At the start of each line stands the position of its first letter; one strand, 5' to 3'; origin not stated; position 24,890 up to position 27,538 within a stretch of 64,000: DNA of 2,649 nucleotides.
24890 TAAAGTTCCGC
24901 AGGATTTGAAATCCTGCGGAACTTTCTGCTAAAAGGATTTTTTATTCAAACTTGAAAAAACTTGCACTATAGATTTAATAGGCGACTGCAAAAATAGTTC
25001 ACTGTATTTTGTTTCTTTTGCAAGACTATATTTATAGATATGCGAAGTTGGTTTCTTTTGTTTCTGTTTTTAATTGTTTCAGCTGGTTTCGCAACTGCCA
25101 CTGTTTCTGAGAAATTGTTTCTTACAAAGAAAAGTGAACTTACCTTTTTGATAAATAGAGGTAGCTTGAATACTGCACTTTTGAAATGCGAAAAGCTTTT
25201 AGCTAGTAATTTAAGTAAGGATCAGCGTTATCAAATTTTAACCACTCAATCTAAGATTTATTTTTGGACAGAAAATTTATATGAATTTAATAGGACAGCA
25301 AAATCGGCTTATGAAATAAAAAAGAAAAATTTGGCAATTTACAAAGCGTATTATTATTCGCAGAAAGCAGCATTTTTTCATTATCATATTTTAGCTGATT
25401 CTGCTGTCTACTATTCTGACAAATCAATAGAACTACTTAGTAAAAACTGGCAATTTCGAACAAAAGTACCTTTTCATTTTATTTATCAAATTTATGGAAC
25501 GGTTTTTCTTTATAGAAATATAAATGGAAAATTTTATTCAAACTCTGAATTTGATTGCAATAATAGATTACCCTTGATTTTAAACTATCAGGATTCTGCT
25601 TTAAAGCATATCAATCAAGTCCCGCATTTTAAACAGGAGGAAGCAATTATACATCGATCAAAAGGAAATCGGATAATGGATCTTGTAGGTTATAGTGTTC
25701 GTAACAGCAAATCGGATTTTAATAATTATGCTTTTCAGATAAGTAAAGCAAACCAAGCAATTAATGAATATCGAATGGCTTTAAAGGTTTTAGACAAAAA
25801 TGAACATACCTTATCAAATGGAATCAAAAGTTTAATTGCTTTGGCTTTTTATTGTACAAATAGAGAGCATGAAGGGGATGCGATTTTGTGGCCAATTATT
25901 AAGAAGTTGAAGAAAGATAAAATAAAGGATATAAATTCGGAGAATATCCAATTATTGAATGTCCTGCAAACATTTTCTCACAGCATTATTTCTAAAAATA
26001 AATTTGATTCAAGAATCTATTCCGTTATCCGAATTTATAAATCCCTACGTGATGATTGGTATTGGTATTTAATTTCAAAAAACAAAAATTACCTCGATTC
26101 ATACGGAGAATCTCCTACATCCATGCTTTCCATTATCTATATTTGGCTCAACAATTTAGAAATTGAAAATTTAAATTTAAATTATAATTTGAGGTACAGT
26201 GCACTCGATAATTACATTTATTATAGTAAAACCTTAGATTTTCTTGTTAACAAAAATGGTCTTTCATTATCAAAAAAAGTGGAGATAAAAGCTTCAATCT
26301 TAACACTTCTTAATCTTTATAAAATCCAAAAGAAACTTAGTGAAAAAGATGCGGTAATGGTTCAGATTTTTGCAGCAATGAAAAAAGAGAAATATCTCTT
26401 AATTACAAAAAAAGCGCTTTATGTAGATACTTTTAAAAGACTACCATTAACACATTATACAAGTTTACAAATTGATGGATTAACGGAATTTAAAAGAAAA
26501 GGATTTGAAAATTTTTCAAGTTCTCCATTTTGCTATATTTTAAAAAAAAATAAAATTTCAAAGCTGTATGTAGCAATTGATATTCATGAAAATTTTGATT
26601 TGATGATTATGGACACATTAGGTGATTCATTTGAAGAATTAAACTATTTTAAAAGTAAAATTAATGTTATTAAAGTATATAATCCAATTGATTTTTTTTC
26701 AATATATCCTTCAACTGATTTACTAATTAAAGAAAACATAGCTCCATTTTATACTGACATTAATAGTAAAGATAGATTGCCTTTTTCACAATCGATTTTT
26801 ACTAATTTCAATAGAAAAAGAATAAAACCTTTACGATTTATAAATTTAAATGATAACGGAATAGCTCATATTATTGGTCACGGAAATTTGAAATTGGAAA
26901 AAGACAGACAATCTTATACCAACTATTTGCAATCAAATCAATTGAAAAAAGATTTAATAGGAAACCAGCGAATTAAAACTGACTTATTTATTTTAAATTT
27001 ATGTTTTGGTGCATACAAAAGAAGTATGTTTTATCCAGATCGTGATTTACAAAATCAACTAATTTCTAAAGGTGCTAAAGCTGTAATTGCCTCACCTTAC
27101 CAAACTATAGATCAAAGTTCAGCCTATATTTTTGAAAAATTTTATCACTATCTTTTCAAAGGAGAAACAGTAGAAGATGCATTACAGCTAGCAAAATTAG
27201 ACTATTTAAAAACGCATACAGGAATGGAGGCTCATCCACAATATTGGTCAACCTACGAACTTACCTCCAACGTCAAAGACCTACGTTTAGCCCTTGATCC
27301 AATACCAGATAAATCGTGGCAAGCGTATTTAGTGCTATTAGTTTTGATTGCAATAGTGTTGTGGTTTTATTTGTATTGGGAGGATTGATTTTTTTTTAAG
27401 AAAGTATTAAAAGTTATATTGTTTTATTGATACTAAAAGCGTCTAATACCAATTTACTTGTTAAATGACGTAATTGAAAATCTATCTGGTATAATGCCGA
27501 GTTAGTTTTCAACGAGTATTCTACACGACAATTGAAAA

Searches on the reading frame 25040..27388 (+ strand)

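Call 12: search_protein_families(library=pfam, proteins=[window:25040-27388:+])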
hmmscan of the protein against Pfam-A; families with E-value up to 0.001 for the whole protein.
window:25040-27388:+ (782 aa): 1 family
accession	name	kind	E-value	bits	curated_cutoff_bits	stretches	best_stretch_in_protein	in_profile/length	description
PF12770.12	CHAT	-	7.4e-11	42.4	24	1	605-739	142-284/289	CHAT domain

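Call 44: search_protein_families(library=padloc, proteins=[window:25040-27388:+], max_evalue=0.01)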
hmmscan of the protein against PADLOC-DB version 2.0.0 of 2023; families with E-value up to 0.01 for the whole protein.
window:25040-27388:+ (782 aa): 0 families
